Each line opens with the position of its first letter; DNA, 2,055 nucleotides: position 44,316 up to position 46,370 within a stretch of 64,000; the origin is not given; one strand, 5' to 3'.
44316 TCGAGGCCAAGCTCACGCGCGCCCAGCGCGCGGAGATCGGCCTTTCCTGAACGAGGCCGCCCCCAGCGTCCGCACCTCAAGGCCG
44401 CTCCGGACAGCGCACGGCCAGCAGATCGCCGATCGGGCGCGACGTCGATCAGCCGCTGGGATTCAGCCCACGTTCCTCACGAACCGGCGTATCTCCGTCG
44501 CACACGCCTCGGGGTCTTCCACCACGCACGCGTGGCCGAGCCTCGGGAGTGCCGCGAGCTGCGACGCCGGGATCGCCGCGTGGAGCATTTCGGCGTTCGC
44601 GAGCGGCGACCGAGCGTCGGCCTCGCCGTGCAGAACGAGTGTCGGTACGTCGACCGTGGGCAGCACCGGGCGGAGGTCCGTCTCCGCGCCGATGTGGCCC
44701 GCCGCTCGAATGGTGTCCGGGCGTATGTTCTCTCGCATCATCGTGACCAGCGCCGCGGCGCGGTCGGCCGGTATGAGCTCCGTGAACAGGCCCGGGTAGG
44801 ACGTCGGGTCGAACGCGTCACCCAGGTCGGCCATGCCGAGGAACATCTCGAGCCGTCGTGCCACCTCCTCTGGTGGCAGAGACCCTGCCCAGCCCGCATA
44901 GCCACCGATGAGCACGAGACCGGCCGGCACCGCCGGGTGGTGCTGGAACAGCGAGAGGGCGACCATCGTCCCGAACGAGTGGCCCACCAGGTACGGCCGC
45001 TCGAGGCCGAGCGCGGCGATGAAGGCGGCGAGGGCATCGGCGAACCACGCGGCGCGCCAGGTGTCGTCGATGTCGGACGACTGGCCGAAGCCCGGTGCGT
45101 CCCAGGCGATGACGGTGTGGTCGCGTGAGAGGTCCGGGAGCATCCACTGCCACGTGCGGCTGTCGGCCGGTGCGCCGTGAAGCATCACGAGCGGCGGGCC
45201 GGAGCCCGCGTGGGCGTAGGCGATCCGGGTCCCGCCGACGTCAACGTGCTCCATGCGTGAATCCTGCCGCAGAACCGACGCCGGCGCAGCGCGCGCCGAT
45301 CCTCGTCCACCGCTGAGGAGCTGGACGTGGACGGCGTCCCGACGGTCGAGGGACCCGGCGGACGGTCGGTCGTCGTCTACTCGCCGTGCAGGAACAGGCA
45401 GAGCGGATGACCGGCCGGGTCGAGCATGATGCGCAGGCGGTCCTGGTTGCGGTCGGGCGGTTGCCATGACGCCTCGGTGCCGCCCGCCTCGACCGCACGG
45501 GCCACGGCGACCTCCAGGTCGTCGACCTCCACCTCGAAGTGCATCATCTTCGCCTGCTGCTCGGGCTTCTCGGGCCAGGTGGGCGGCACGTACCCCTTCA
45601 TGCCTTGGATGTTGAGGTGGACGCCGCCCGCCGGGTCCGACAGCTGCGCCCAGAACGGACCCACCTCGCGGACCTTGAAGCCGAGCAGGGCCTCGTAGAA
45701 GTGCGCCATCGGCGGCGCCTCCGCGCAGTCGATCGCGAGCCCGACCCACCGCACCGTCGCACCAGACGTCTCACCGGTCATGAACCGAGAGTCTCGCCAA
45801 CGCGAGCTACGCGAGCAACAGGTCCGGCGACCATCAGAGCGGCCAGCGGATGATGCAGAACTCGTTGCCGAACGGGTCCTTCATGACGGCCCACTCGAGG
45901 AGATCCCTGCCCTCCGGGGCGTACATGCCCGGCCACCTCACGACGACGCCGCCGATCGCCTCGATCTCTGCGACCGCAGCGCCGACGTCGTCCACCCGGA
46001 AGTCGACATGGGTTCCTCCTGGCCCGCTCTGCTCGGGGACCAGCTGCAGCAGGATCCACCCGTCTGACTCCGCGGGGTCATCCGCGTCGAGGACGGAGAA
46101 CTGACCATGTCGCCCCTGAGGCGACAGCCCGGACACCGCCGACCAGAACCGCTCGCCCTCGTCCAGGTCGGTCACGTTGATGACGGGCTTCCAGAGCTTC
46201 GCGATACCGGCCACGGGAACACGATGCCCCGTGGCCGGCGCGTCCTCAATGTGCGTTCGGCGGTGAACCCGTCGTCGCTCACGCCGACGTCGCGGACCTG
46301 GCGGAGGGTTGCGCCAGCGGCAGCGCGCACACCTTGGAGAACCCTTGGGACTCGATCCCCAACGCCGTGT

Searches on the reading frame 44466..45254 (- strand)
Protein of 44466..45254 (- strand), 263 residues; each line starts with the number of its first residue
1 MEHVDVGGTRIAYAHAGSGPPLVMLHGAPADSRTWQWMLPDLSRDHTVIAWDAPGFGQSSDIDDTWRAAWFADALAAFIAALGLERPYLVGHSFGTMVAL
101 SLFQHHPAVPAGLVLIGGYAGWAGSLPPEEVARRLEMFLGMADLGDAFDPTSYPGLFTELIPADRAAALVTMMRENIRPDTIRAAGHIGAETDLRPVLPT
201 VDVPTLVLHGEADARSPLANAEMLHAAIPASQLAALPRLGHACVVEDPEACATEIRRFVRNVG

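Call 67: search_protein_families(library=pfam, proteins=[window:44466-45254:-], max_evalue=0.001)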
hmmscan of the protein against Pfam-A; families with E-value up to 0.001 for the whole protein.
seq(263 aa): 5 families
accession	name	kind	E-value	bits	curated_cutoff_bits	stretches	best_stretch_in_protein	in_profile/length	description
PF00561.26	Abhydrolase_1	-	3.5e-25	89.5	25.8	1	20-128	1-105/245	alpha/beta hydrolase fold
PF12697.13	Abhydrolase_6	-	6.3e-23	83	26.3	1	22-252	1-215/217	Alpha/beta hydrolase family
PF12146.15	Hydrolase_4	-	9.4e-14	51.7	27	1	23-246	8-237/239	Serine aminopeptidase, S33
PF00975.26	Thioesterase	-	8.6e-05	23.3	26.4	1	21-120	2-104/226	Thioesterase domain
PF08386.16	Abhydrolase_4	-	0.00026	21.5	21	1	201-260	33-92/103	TAP-like protein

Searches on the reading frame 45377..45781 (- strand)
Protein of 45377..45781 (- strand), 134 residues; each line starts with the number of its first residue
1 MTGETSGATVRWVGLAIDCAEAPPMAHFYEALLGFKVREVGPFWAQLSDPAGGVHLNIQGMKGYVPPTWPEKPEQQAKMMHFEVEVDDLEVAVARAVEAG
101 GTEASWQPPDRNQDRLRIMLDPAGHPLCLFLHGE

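Call 9: search_protein_families(library=pfam, proteins=[window:45377-45781:-], max_evalue=0.01)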
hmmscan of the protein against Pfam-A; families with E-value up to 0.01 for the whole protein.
window:45377-45781:- (134 aa): 2 families
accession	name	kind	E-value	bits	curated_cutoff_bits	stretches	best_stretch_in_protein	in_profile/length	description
PF18029.7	Glyoxalase_6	-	2.1e-19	70.5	23.6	1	15-130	2-106/106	Glyoxalase-like domain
PF00903.31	Glyoxalase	-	1.2e-07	32.6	20.6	1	24-128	14-120/121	Glyoxalase/Bleomycin resistance protein/Dioxygenase superfamily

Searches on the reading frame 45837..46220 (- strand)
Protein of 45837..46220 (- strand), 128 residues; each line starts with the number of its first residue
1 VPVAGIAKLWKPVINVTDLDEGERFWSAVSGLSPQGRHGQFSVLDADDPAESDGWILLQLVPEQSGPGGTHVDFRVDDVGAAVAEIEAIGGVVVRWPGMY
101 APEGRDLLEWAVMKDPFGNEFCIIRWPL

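Call 9: search_protein_families(library=pfam, proteins=[window:45837-46220:-], max_evalue=0.01)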
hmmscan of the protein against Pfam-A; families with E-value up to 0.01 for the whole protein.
seq(128 aa): 3 families
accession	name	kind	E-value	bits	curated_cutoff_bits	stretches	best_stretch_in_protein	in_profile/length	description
PF18029.7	Glyoxalase_6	-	3.6e-18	66.6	23.6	1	13-124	3-106/106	Glyoxalase-like domain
PF00903.31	Glyoxalase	-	3.2e-06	28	20.6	1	13-123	6-121/121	Glyoxalase/Bleomycin resistance protein/Dioxygenase superfamily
PF13669.12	Glyoxalase_4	-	0.0045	17.7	27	0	63-95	63-95/109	Glyoxalase/Bleomycin resistance protein/Dioxygenase superfamily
